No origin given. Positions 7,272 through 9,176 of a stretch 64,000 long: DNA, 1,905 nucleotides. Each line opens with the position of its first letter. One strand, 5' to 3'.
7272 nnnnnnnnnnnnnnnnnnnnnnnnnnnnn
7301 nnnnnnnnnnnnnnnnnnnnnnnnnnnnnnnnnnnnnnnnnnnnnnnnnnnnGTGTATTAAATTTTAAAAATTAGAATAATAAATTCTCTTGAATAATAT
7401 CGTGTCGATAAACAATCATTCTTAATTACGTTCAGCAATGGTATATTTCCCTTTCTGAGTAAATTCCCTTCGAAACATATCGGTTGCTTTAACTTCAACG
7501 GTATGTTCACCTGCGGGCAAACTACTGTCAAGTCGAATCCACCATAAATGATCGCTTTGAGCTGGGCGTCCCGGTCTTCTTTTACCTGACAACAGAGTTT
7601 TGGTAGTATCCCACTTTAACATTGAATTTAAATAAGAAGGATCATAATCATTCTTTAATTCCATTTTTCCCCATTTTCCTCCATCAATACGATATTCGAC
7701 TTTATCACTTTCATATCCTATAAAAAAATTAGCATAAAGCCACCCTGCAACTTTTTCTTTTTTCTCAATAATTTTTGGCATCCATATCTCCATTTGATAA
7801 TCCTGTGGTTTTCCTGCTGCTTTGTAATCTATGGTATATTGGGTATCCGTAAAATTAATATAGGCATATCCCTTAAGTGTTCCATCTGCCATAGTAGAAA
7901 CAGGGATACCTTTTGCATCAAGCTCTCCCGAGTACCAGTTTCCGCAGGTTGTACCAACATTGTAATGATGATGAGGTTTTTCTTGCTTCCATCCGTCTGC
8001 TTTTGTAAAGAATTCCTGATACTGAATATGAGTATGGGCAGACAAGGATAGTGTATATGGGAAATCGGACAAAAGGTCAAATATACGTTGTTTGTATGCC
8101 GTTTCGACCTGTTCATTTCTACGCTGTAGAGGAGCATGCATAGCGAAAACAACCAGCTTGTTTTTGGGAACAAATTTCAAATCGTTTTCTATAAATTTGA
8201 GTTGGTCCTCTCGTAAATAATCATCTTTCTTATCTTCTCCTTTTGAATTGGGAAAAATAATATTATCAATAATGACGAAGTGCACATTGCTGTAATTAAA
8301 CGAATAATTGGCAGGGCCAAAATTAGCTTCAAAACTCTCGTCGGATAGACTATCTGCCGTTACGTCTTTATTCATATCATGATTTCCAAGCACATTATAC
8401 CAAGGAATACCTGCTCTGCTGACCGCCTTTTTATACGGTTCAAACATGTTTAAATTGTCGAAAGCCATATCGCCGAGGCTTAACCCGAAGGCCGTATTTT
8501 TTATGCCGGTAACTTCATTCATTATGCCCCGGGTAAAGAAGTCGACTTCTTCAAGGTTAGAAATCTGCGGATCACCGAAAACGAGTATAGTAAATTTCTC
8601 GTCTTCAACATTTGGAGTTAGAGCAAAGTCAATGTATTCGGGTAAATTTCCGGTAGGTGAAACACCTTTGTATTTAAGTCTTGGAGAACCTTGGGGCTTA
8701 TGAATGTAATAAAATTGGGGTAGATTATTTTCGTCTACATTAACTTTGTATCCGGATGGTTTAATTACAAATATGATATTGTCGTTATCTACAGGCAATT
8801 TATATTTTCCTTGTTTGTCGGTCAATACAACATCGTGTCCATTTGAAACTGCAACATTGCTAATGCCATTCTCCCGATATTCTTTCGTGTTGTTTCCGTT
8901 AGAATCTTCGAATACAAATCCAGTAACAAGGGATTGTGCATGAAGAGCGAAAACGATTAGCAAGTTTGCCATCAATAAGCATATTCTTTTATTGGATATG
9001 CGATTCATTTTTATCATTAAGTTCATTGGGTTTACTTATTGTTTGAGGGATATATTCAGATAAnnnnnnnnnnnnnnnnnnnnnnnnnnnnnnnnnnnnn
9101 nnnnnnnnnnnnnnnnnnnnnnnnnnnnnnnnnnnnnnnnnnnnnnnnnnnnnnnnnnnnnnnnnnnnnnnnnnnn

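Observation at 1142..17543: SusC/SusD locus under ECF-sigma/anti-sigma control whose cargo is phosphoesterases plus a triplicated unknown protein, not glycoside hydrolases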

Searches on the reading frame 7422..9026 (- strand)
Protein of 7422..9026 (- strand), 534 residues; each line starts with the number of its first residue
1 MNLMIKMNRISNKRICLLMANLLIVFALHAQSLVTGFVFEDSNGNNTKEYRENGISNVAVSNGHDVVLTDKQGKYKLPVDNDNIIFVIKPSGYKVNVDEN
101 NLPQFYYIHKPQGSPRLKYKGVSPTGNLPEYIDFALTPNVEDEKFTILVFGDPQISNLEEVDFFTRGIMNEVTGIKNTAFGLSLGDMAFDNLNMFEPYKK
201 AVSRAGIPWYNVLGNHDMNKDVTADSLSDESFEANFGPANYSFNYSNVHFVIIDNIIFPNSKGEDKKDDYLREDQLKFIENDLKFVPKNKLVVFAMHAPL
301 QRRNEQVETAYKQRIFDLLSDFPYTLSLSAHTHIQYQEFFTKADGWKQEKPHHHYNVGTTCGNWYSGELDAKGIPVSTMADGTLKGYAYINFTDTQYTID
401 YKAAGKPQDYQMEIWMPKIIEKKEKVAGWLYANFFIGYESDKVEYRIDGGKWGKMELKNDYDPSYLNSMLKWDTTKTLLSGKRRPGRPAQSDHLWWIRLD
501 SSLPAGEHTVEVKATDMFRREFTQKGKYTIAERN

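Call 3: search_protein_families(library=pfam, proteins=[window:7422-9026:-], max_evalue=0.01)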
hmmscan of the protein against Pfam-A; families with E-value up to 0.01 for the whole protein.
window:7422-9026:- (534 aa): 4 families
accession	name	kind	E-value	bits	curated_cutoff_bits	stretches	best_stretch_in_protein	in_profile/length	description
PF16370.11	MetallophosC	-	2.7e-48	164.7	29.7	1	355-522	2-168/168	C terminal of Calcineurin-like phosphoesterase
PF16371.11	MetallophosN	-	7.4e-17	61.8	35.6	1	51-113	6-69/77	N terminal of Calcineurin-like phosphoesterase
PF00149.33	Metallophos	-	2.6e-06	28.5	21.5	1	146-334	2-190/191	Calcineurin-like phosphoesterase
PF17210.9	SdrD_B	-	0.0084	16.7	29.7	1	37-78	6-53/112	SdrD B-like domain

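Call 4: search_protein_families(library=ncbifam, proteins=[window:7422-9026:-], max_evalue=0.01)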
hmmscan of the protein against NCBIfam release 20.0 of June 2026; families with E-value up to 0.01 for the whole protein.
window:7422-9026:- (534 aa): 3 families
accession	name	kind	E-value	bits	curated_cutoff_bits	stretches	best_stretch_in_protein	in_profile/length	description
TIGR03767.1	P_acnes_RR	hypoth_equivalog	0.00015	20.5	330.75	0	235-350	288-407/496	TIGR03767 family metallophosphoesterase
NF050112.1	PhdiestSpdARhizob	equivalog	0.00029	20.6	400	1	193-301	56-162/264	2', 3'cyclic nucleotide phosphodiesterase SpdA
TIGR03729.1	acc_ester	subfamily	0.00044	19.7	148.25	0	185-237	40-92/239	putative phosphoesterase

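Call 35: list_cluster_members(proteins=[P0001, window:7422-9026:-, window:10748-12400:-])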
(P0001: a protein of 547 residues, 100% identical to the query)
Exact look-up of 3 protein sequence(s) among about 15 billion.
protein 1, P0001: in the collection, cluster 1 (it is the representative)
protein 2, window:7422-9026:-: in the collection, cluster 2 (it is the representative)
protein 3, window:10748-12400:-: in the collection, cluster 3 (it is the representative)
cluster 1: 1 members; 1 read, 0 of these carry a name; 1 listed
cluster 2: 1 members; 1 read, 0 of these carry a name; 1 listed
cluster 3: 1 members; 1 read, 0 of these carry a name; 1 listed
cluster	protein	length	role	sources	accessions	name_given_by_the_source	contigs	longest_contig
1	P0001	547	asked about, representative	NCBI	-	-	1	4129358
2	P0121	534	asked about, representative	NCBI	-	-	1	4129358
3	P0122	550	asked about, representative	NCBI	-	-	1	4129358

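Call 36: search_solved_structures(query=window:7422-9026:-, max_evalue=0.01, show_alignments=1)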
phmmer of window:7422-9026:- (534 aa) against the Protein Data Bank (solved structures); distinct sequences matched with E-value up to 0.01: 0.

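Call 50: find_related_loci(query=window:7422-9026:-, collection=metagenome_contigs, flank=10000)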
Query window:7422-9026:- (534 aa) in metagenome_contigs; peptide patterns used: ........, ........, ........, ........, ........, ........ (x = any residue, [..] = any of these).
282 stretches matched a pattern; 219 encode a relative of the query (tblastn E <= 1e-3); the best 80 are kept; 80 distinct loci.
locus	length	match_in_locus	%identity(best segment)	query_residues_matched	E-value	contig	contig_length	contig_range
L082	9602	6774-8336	58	10-530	0e+0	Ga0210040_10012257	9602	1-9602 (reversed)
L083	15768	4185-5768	58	8-533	0e+0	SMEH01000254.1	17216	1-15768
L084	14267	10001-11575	55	6-533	0e+0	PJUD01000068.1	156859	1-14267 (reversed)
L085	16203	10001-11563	53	10-532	0e+0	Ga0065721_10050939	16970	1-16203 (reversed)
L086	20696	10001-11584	53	3-533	0e+0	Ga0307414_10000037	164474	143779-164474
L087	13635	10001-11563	53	10-532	0e+0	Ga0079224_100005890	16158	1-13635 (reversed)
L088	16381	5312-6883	55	6-530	0e+0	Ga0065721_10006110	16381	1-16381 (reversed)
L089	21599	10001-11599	54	2-531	0e+0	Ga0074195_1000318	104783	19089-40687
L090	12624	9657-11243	53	5-532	0e+0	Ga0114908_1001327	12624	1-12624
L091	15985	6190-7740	53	18-532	0e+0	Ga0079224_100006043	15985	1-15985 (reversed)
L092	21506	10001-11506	53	30-532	0e+0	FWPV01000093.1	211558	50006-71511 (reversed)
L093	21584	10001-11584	53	5-532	0e+0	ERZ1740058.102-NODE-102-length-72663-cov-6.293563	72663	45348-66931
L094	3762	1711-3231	53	28-532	0e+0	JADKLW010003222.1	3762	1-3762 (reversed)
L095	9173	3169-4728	51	15-533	0e+0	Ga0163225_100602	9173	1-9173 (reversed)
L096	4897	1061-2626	51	12-532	0e+0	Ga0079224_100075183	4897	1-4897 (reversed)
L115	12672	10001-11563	50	13-532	3e-170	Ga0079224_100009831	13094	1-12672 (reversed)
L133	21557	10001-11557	45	16-532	5e-154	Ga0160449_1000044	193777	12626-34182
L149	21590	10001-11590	45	10-533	1e-152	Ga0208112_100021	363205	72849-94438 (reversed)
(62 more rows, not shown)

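Call 54: search_protein_families(library=pfam, proteins=[L133:7975-9156:+, L133:9284-9964:+, L133:11566-13311:+, L133:13326-15173:+, L149:7146-8561:+, L149:8765-9973:+, L115:7114-8487:+, L115:8517-9932:+, L084:8383-9984:+, L090:8199-9650:+], max_evalue=0.001)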
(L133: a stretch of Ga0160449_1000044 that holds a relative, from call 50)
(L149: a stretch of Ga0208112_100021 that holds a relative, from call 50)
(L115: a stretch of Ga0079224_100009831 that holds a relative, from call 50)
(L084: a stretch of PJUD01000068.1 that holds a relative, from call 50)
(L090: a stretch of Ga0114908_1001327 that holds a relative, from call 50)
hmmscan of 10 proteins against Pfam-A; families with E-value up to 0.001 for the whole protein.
L133:7975-9156:+ (393 aa): 4 families
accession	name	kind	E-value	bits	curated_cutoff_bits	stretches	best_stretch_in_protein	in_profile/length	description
PF16391.11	DUF5000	-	2.9e-39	135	25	1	254-391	5-141/141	Domain of unknown function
PF17166.9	DUF5126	-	3.4e-36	123.8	27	1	125-227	1-104/104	Domain of unknown function (DUF5126)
PF16323.11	DUF4959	-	6.6e-32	110.4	32.9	1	21-124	2-106/106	Domain of unknown function (DUF4959)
PF00754.31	F5_F8_type_C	-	1.1e-05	26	28.2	1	244-383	8-123/127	F5/8 type C domain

L133:9284-9964:+ (226 aa): 1 family
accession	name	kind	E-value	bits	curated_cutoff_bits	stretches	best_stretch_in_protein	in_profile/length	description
PF16389.11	DUF4998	-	4.8e-46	157.3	29.1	1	22-219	1-199/199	Domain of unknown function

L133:11566-13311:+ (581 aa): 4 families
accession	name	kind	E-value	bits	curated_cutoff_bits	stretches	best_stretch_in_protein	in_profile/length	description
PF14606.12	Lipase_GDSL_3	-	7.2e-53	179.9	27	1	177-359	2-178/178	GDSL-like Lipase/Acylhydrolase family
PF14607.12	GxDLY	-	9.1e-37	126.5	27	1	31-168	10-146/146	N-terminus of Esterase_SGNH_hydro-type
PF13472.12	Lipase_GDSL_2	-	1.6e-29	104.1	32.9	2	404-571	1-178/178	GDSL-like Lipase/Acylhydrolase family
PF00657.28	Lipase_GDSL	-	1.3e-08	35.7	23.6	1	439-576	54-208/208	GDSL-like Lipase/Acylhydrolase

L133:13326-15173:+ (615 aa): 3 families
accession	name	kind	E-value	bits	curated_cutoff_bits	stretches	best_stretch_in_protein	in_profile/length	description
PF01839.29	FG-GAP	-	4.3e-24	84.4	22.1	1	396-416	6-26/37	FG-GAP repeat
PF13517.12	FG-GAP_3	-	1.6e-16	61.1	26.9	4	479-534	1-61/61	FG-GAP-like repeat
PF00149.33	Metallophos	-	2e-08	35.4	21.5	1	55-238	2-159/191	Calcineurin-like phosphoesterase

L149:7146-8561:+ (471 aa): 2 families
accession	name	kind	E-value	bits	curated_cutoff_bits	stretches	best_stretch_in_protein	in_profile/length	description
PF08522.16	BT_3987-like_N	-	5.5e-20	72.7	25.9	1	56-168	5-117/120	BT_3987-like, N-terminal domain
PF16343.11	DUF4973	-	0.00033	21.1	27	1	85-167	43-128/129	Domain of unknown function (DUF4973)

L149:8765-9973:+ (402 aa): 2 families
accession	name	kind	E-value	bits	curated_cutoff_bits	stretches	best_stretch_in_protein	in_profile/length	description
PF13091.12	PLDc_2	-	1.2e-27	96.7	27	2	263-392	9-131/132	PLD-like domain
PF17941.7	PP_kinase_C_1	-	1.4e-05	25.2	25.7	0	250-394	22-163/167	Polyphosphate kinase C-terminal domain 1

L115:7114-8487:+ (457 aa): 3 families
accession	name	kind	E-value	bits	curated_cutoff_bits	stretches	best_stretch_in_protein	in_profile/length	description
PF16323.11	DUF4959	-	5.1e-30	104.4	32.9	1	38-140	2-106/106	Domain of unknown function (DUF4959)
PF17166.9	DUF5126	-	5.6e-26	90.9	27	1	142-242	2-103/104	Domain of unknown function (DUF5126)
PF16391.11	DUF5000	-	3.3e-23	82.9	25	1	269-452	1-141/141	Domain of unknown function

L115:8517-9932:+ (471 aa): 2 families
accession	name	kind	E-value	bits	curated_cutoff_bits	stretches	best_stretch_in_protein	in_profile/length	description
PF16389.11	DUF4998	-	1.1e-55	188.7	29.1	1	30-229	1-198/199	Domain of unknown function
PF14517.12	Tachylectin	-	6.1e-07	29.9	29.8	1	339-469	26-166/230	Tachylectin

L084:8383-9984:+ (533 aa): 1 family
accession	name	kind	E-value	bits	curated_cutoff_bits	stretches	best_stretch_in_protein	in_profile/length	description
PF18942.5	DUF5689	-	3.6e-16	60.1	28.6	1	35-247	3-217/217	Family of unknown function (DUF5689)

L090:8199-9650:+ (483 aa): 3 families
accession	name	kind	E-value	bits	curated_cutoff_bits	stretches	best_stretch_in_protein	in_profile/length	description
PF12771.13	SusD-like_2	-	3.6e-142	474.5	27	1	32-451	1-415/415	Starch-binding associating with outer membrane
PF12741.13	SusD-like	-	5.6e-59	200.9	27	2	82-392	71-370/495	Susd and RagB outer membrane lipoprotein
PF14322.12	SusD-like_3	-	3.7e-05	24.5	27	1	81-178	65-164/191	Starch-binding associating with outer membrane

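Call 68: find_homologous_proteins(query=window:7422-9026:-, max_evalue=1e-10)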
Query window:7422-9026:- (534 aa): 3537 proteins with E <= 1e-10 among 8000 candidates; the best 120 are listed.
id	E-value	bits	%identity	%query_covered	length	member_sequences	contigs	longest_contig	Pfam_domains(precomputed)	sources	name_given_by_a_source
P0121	0.0e+0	1248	100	100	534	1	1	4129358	PF16371.13,PF00149.34,PF16370.12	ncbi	-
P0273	3.9e-276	936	76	99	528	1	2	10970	PF16371.13,PF00149.34,PF16370.12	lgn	-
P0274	4.4e-226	770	63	95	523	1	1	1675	PF16371.13,PF00149.34,PF16370.12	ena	-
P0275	2.3e-218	745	61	99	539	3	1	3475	PF16371.13,PF00149.34,PF16370.12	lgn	-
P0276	1.2e-214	733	60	95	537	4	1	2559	PF16371.13,PF00149.34,PF16370.12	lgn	-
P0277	2.4e-212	725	58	99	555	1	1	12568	PF16371.13,PF00149.34,PF16370.12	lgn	-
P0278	4.8e-211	721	58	97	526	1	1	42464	PF16371.13,PF00149.34,PF16370.12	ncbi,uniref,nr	ncbi:calcineurin-like phosphoesterase C-terminal domain-containing protein [Pontibacter harenae]|uni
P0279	8.5e-209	713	59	97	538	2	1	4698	PF16371.13,PF00149.34,PF16370.12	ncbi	ncbi:MAG TPA: calcineurin-like phosphoesterase family protein [Chitinophagaceae bacterium]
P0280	2.4e-208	712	58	97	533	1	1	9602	PF16371.13,PF16370.12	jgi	-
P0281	6.3e-208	710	59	95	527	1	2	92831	PF16371.13,PF00149.34,PF16370.12,PF17210.10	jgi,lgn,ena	-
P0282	2.1e-207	709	59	96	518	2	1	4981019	PF16371.13,PF00149.34,PF16370.12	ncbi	-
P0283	2.3e-207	709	58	97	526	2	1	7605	PF16371.13,PF00149.34,PF16370.12,PF17210.10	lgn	-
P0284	3.7e-206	705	59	98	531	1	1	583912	PF16371.13,PF00149.34,PF16370.12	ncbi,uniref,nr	ncbi:calcineurin-like phosphoesterase family protein [Pedobacter sp. SYSU D00535]|uniref:calcineurin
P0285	5.8e-206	704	57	98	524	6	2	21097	PF16371.13,PF00149.34,PF16370.12,PF17210.10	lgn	-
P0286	9.0e-206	703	58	97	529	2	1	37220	PF16371.13,PF00149.34,PF16370.12,PF17210.10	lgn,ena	-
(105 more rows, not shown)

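Call 82: predict_structure(alignment_id=A4)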
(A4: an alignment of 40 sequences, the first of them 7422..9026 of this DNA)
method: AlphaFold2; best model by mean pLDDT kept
length: 534 residues; sequences in the alignment: 40
mean_pLDDT: 87.0   pTM: 0.88
mean pLDDT of the five models: 87.0, 85.8, 85.0, 84.3, 81.4
residues with pLDDT >= 90: 305; 70-90: 166; 50-70: 42; < 50: 21
segments of 3 or more residues with pLDDT < 50: 1-4, 6-10, 259-268
pLDDT, mean of each block of 10 residues (from residue 1): 46 63 58 92 87 94 95 95 93 95 94 79 86 94 96 86 90 94 87 90 95 83 79 88 98 72 46 87 97 92 71 90 95 89 93 84 63 84 92 96 92 96 87 94 97 97 90 85 80 95 96 95 97 89
secondary structure, 60 per line:
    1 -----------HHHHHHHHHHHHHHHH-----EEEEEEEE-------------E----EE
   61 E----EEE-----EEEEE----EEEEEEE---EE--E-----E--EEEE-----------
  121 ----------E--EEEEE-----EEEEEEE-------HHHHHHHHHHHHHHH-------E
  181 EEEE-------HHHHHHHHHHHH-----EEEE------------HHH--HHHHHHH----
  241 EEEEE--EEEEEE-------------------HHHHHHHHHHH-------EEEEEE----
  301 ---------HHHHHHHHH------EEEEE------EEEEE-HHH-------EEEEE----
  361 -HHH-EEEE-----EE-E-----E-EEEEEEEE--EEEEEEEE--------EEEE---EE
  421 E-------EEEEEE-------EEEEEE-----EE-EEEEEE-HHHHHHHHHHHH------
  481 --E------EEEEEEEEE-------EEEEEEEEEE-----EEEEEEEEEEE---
elements in order: H12-27 E33-40 E59-61 E66-68 E74-78 E83-89 E106-109 E134-138 E144-150 H158-172 E180-184 H192-203 E209-212 H230-236 E241-245 E248-253 H273-283 E291-296 H310-318 E325-329 E336-340 E352-356 E366-369 E386-393 E396-403 E412-415 E419-421 E429-434 E442-447 E456-461 H463-474 E490-498 E506-515 E521-531

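Call 85: fold_search(model_id=the predicted structure, library=pdb)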
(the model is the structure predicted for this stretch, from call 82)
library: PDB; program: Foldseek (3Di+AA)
matches with E <= 10: 1663; with E <= 0.001: 21
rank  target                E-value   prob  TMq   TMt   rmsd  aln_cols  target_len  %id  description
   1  2hyo                  1.1e-09  1.00  0.33  0.70   4.6       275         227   13  Crystal structure of Rv0805 N97A mutant (released 2006-12-26)
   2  2hy1                  1.2e-09  1.00  0.32  0.69   4.8       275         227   14  Crystal structure of Rv0805 (released 2006-12-26)
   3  2xmo_A                6.1e-08  1.00  0.35  0.45   6.0       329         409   16  The crystal structure of Lmo2642 (released 2011-02-23)
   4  3zk4_B                1.1e-07  1.00  0.34  0.32  13.5       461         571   12  Structure of purple acid phosphatase PPD1 isolated from yellow lupin (Lupinus luteus) seeds (released 2014-01-29)
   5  3zk4_C                1.4e-07  1.00  0.34  0.32  13.5       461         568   12  Structure of purple acid phosphatase PPD1 isolated from yellow lupin (Lupinus luteus) seeds (released 2014-01-29)
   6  3zk4_A                1.6e-07  1.00  0.34  0.32  12.9       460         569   12  Structure of purple acid phosphatase PPD1 isolated from yellow lupin (Lupinus luteus) seeds (released 2014-01-29)
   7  9a6c_B                5.4e-07  1.00  0.36  0.40   4.6       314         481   15  Integrative model of YYDD-YYDB by crosslinking MS and deep learning (released 2024-09-18)
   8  9oro_A                2.8e-05  0.87  0.16  0.19  16.8       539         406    9  Crystal structure of GH158(Pro) soaked with laminaritetraose at 1.31 angstrom resolution (released 2026-03-11)
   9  9p26                  4.4e-05  0.85  0.16  0.19  16.6       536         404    8  Crystal structure of GH158(Pro) at 1.40 angstrom resolution (released 2026-03-11)
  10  9p25                  4.9e-05  0.85  0.16  0.19  16.9       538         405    9  Crystal structure of GH158(Pro) at 0.89 angstrom resolution (released 2026-03-11)
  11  6pal_A                1.6e-04  0.77  0.16  0.19  16.0       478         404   10  Bacteroides uniformis endo-laminarinase BuGH158 from the beta(1,3)-glucan utilization locus (released 2020-04-01)
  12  6pal_B                2.1e-04  0.72  0.16  0.19  16.0       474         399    9  Bacteroides uniformis endo-laminarinase BuGH158 from the beta(1,3)-glucan utilization locus (released 2020-04-01)
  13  9p2f_A                2.3e-04  0.66  0.16  0.19  17.0       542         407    9  Crystal structure of GH158(Pro) soaked with mixed linkage (G4G3G) oligosaccharide at 1.15 angstrom resolution (released 2026-03-11)
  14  4ytg                  3.7e-04  0.54  0.15  0.18  21.1       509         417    9  Crystal structure of Porphyromonas gingivalis peptidylarginine deiminase (PPAD) mutant C351A in complex with dipeptide M (released 2015-07-01)
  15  4kkq_A                4.3e-04  0.97  0.13  0.25  16.0       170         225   12  Crystal structure of Vibrio cholerae RbmA (crystal form 1) (released 2013-05-22)
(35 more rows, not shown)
